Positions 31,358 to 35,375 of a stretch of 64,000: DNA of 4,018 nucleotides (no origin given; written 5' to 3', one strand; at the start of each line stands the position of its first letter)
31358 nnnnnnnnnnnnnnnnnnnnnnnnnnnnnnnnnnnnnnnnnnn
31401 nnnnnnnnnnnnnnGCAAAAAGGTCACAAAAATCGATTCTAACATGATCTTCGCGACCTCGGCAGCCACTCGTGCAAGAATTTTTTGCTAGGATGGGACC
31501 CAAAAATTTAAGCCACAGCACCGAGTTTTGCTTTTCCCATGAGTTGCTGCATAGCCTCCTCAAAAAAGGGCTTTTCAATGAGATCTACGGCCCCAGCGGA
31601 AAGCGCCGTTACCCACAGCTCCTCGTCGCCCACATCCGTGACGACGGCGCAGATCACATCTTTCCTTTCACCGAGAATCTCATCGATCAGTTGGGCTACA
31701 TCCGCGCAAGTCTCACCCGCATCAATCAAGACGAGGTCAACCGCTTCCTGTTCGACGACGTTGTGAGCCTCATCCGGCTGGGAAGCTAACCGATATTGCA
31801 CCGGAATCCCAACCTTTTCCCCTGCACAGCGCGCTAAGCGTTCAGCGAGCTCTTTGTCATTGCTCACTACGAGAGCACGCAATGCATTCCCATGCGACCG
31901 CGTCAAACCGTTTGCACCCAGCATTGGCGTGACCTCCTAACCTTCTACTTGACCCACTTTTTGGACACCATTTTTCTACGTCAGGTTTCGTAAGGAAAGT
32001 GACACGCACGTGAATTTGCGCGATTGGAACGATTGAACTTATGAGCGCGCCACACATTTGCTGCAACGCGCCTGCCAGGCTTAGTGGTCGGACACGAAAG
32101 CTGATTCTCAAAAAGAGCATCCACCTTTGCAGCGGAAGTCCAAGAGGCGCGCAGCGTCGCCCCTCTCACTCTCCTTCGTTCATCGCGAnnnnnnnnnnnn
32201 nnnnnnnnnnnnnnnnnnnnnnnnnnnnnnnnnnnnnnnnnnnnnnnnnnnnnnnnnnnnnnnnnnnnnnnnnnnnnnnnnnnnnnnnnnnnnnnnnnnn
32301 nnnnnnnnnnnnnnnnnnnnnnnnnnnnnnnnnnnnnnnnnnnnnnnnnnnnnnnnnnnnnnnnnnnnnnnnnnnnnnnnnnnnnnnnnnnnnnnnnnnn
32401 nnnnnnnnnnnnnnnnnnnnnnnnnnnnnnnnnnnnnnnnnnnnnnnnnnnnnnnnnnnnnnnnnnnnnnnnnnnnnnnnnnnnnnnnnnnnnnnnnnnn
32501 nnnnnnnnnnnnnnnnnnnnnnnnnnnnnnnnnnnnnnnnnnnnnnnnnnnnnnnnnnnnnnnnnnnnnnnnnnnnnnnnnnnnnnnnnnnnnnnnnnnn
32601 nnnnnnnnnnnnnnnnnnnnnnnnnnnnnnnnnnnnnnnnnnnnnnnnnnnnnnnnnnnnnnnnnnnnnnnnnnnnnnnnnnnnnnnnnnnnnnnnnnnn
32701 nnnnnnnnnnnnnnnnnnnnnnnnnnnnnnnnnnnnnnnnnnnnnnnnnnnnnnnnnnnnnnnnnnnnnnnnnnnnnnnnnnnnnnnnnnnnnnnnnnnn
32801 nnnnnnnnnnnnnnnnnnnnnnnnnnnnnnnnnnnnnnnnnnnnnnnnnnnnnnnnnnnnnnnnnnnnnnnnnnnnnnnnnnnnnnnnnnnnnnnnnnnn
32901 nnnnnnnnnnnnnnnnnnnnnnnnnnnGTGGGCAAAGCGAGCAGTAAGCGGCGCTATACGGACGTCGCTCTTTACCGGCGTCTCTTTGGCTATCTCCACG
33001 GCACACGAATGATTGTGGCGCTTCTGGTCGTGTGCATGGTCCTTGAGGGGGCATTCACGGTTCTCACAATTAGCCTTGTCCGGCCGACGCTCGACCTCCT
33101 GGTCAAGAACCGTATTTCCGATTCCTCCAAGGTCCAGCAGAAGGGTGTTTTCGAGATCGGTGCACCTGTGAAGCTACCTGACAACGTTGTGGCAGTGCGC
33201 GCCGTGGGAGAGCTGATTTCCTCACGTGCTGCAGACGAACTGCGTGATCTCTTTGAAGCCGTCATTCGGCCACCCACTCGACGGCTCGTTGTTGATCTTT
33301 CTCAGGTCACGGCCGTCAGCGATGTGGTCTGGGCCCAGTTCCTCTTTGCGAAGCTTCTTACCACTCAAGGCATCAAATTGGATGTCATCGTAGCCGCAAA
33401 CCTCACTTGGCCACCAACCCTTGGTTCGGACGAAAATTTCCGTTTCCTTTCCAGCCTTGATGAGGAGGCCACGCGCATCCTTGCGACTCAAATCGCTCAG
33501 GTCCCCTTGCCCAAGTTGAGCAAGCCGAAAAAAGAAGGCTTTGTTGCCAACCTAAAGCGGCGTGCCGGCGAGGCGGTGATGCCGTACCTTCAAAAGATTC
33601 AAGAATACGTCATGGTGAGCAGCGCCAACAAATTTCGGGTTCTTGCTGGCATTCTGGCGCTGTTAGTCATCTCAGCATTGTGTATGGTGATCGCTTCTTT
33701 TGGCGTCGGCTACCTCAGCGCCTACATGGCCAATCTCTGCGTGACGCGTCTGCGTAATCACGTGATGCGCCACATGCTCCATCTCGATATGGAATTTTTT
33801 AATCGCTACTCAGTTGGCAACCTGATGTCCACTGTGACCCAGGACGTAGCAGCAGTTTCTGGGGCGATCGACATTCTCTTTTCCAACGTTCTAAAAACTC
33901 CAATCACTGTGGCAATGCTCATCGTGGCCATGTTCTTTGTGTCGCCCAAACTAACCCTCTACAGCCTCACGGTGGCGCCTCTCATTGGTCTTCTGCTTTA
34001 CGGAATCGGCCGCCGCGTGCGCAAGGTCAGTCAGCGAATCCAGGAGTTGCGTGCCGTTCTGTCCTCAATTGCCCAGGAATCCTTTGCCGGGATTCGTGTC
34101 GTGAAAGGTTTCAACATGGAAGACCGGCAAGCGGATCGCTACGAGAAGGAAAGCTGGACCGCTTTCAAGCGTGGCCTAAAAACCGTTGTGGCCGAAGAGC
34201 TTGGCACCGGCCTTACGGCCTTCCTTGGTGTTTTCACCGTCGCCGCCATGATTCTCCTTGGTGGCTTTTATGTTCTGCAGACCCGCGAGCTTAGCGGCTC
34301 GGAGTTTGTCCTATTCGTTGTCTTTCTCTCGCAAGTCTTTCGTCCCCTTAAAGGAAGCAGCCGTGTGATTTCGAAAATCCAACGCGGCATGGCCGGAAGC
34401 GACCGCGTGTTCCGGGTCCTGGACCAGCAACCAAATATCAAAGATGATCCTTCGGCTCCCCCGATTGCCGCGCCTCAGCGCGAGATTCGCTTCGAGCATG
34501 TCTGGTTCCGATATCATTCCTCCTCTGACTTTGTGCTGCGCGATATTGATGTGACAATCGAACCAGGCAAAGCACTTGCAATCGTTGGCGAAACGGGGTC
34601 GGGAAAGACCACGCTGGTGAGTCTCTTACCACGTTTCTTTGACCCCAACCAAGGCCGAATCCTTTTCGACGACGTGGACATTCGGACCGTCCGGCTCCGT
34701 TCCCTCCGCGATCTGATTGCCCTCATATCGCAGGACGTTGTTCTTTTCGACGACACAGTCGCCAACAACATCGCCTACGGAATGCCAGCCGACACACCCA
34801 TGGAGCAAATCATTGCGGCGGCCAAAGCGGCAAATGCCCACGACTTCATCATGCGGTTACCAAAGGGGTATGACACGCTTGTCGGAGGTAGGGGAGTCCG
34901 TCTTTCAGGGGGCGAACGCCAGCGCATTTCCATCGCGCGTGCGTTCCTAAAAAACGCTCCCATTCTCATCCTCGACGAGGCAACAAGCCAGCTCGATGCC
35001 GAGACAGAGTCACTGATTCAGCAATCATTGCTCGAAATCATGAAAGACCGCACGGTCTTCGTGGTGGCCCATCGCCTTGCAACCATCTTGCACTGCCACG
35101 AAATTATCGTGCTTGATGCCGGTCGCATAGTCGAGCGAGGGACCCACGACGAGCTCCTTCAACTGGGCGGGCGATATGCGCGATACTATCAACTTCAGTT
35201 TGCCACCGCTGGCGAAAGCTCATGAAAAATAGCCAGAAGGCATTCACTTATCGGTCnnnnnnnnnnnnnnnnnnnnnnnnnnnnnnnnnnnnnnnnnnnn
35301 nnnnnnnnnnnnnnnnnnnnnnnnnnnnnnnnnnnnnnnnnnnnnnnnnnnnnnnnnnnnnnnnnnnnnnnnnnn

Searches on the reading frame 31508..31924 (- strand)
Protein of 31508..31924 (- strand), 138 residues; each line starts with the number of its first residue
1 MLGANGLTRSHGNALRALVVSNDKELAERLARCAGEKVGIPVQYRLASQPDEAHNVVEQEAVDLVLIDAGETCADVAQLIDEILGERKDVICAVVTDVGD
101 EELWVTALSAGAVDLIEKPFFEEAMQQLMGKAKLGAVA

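Call 10: search_protein_families(library=pfam, proteins=[window:31508-31924:-], max_evalue=0.001)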
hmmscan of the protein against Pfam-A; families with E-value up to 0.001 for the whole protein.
window:31508-31924:- (138 aa): 1 family
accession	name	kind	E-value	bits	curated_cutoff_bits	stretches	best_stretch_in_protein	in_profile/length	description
PF00072.30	Response_reg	-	1.9e-09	38.1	30.2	1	18-127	2-108/111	Response regulator receiver domain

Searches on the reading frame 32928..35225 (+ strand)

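Call 10: search_protein_families(library=pfam, proteins=[window:32928-35225:+], max_evalue=0.001)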
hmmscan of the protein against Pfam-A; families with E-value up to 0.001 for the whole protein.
window:32928-35225:+ (765 aa): 3 families
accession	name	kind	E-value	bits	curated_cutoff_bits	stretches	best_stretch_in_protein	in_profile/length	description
PF00664.28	ABC_membrane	-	1.3e-46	160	28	1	213-474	13-274/274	ABC transporter transmembrane region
PF00005.33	ABC_tran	-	4.8e-30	105.4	25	1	537-687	1-137/137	ABC transporter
PF02463.25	SMC_N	-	8.1e-07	29.1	40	1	232-727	135-209/220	RecF/RecN/SMC N terminal domain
